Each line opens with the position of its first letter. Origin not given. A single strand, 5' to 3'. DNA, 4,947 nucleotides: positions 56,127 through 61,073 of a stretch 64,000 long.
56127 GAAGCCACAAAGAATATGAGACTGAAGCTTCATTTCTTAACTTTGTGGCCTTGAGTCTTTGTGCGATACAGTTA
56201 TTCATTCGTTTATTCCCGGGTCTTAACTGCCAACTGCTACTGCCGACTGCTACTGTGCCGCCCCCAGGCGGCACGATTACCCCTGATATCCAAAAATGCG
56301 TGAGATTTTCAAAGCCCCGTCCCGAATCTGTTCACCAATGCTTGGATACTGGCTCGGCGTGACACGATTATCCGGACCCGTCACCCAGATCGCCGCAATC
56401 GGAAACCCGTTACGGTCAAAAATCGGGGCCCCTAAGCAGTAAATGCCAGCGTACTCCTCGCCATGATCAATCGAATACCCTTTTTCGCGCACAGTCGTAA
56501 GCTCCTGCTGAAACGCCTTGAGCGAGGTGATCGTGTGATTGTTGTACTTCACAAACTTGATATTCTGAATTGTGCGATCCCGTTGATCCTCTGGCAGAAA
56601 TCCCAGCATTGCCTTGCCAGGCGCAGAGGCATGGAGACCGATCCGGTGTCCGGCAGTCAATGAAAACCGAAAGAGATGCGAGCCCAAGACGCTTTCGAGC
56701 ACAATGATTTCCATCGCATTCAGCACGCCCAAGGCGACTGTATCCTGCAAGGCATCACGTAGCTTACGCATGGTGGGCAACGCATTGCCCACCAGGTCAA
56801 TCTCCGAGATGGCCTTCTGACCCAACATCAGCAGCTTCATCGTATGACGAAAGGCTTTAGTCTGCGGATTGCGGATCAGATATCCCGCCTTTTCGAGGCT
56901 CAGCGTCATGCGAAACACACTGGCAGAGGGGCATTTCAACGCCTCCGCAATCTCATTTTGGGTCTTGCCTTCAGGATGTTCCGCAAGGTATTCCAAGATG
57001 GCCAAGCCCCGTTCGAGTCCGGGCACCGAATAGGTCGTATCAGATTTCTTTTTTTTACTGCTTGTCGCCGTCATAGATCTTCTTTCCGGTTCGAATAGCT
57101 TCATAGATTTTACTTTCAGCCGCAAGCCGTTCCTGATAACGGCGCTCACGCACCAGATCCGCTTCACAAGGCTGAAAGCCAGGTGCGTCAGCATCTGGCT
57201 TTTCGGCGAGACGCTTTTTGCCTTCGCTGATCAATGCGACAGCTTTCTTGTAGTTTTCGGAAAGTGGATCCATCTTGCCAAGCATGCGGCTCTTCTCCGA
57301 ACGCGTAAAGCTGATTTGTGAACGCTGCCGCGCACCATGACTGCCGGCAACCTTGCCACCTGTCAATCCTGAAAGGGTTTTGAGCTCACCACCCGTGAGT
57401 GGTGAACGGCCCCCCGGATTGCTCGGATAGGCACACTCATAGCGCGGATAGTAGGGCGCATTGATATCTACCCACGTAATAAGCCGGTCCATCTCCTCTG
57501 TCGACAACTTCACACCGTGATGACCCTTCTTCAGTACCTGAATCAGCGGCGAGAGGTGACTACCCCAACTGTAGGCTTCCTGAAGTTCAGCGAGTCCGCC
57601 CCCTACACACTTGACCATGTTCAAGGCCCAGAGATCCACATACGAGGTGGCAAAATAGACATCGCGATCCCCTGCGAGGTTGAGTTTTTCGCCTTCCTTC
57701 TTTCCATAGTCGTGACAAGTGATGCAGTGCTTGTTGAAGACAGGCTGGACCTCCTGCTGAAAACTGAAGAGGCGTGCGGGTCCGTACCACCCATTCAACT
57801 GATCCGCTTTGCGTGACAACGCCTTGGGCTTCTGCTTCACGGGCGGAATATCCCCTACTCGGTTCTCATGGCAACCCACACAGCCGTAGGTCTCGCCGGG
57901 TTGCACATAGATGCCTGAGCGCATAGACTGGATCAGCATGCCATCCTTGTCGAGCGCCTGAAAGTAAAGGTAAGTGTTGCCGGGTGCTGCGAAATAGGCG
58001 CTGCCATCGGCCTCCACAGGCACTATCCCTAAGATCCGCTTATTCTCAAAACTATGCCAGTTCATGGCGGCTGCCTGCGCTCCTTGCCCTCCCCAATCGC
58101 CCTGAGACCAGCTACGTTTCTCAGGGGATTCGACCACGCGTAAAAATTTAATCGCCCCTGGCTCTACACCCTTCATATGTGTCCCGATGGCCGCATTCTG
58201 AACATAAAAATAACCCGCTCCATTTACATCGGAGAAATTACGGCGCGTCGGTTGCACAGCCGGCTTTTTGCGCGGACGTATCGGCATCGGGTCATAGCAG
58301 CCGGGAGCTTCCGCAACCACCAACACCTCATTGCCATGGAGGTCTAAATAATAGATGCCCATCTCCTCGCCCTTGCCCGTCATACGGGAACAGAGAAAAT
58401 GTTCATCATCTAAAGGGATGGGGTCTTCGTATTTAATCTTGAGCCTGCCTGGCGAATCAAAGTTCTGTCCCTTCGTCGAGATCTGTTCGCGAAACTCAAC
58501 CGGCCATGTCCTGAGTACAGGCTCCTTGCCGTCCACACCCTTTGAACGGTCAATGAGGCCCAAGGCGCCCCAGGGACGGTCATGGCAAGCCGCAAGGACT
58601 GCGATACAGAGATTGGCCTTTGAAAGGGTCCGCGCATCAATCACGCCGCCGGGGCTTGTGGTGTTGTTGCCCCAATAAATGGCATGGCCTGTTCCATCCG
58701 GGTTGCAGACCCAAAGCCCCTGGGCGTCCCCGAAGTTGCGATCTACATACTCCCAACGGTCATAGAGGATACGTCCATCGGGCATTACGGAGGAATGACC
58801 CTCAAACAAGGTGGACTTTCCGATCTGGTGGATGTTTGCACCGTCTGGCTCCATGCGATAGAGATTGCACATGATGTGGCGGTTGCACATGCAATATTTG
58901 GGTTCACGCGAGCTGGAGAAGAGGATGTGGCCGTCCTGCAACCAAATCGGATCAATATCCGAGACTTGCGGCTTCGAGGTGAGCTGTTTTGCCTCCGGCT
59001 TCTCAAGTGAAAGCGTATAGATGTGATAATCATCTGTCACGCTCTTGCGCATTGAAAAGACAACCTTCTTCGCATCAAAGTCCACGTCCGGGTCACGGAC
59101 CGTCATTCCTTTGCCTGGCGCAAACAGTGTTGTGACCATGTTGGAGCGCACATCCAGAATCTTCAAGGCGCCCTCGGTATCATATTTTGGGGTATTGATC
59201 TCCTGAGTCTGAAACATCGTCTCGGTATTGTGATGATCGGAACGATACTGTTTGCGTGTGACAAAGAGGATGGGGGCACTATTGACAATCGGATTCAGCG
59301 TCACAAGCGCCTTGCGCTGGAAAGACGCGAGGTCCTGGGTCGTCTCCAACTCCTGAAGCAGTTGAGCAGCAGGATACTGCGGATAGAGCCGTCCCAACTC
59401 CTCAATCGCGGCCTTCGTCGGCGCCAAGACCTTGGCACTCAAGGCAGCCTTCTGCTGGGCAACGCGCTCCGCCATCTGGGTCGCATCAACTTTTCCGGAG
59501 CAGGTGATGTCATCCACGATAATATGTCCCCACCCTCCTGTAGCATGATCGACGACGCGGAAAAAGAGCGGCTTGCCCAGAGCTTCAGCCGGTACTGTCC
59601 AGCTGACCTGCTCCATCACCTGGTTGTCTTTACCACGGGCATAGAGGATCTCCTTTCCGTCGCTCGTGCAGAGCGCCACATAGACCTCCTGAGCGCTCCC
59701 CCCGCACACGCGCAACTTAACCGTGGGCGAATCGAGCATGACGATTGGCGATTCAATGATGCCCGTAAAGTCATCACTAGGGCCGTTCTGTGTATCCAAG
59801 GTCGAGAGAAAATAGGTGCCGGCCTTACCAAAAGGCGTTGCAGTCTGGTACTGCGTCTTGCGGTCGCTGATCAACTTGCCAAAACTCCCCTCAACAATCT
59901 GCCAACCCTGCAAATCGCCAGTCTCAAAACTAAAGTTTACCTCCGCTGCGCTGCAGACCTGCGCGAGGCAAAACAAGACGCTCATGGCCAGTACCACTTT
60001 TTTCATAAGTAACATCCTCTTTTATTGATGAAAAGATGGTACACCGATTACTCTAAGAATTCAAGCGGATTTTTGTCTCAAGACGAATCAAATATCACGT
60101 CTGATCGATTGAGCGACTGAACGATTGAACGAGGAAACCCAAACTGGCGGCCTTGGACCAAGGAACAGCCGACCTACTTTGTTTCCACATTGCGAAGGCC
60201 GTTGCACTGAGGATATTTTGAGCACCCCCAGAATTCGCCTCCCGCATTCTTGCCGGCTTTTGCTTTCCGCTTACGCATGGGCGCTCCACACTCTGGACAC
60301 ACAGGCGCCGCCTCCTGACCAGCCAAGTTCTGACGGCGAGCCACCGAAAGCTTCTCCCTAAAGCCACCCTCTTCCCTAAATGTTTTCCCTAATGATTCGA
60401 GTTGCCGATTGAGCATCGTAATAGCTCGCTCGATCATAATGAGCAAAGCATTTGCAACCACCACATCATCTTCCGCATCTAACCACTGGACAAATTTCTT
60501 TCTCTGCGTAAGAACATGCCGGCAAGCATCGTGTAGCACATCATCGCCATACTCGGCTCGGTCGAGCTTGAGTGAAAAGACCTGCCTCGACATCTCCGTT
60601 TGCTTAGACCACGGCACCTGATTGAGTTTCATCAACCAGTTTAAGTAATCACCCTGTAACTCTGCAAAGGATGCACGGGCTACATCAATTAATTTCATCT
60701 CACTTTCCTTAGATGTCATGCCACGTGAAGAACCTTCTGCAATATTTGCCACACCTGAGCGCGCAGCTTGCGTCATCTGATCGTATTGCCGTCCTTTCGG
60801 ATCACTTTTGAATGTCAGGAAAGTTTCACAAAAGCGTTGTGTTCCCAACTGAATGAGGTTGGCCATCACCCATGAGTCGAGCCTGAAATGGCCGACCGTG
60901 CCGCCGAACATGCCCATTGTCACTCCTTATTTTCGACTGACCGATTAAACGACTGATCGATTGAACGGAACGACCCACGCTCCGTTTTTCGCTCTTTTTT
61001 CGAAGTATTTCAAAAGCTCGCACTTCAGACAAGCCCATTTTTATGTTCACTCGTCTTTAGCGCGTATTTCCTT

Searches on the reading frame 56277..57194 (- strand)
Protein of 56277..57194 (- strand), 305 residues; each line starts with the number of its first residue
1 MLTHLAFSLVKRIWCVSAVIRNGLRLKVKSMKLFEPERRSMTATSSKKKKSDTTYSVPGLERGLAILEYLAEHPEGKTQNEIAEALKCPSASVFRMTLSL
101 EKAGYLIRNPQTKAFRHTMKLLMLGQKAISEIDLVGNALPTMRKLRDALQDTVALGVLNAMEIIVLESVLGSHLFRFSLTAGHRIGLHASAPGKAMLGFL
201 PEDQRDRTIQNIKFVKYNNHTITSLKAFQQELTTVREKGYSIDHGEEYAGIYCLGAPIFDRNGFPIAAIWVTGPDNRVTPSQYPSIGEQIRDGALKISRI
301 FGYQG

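Call 62: search_protein_families(library=pfam, proteins=[window:56277-57194:-], max_evalue=0.001)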
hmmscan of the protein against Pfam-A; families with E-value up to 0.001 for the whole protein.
window:56277-57194:- (305 aa): 5 families
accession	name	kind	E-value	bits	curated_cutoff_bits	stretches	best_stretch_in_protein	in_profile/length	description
PF01614.24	IclR_C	-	1.4e-38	132.6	24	1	126-299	1-174/174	Bacterial transcriptional regulator IclR C-terminal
PF09339.16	HTH_IclR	-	9.7e-13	48.1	22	1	60-108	2-50/52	IclR helix-turn-helix domain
PF12802.13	MarR_2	-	2.9e-06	27.8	27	1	65-110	9-54/61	MarR family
PF01047.28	MarR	-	3e-05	24.3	24.6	1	65-112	7-53/59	MarR family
PF13412.12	HTH_24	-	0.00072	19.5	21.9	0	64-106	6-47/48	Winged helix-turn-helix DNA-binding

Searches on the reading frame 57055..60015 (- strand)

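Call 34: search_protein_families(library=pfam, proteins=[window:57055-60015:-], max_evalue=0.0001)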
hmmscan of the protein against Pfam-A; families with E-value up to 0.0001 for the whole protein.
window:57055-60015:- (986 aa): 1 family
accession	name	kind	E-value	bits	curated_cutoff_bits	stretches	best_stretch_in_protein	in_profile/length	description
PF18582.6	HZS_alpha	-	2.9e-34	118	26.6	1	620-717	1-98/98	Hydrazine synthase alpha subunit middle domain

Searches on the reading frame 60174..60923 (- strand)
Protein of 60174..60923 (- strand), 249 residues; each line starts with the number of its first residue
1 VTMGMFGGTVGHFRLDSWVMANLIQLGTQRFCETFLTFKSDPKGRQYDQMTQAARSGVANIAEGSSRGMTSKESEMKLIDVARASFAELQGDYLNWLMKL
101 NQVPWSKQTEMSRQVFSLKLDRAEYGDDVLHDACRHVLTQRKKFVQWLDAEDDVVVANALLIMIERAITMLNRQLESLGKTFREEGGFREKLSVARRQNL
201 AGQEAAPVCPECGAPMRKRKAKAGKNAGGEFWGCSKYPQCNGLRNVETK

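Call 62: search_protein_families(library=pfam, proteins=[window:60174-60923:-], max_evalue=0.001)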
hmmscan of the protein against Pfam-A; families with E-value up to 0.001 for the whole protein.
window:60174-60923:- (249 aa): 2 families
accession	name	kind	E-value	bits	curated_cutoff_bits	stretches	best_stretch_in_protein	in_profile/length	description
PF01396.24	Zn_ribbon_Top1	-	4.5e-09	36.4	32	1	209-246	4-36/39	Topoisomerase DNA binding C4 zinc finger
PF05635.17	23S_rRNA_IVP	-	1.9e-06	28.4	33.8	1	37-102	22-84/106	23S rRNA-intervening sequence protein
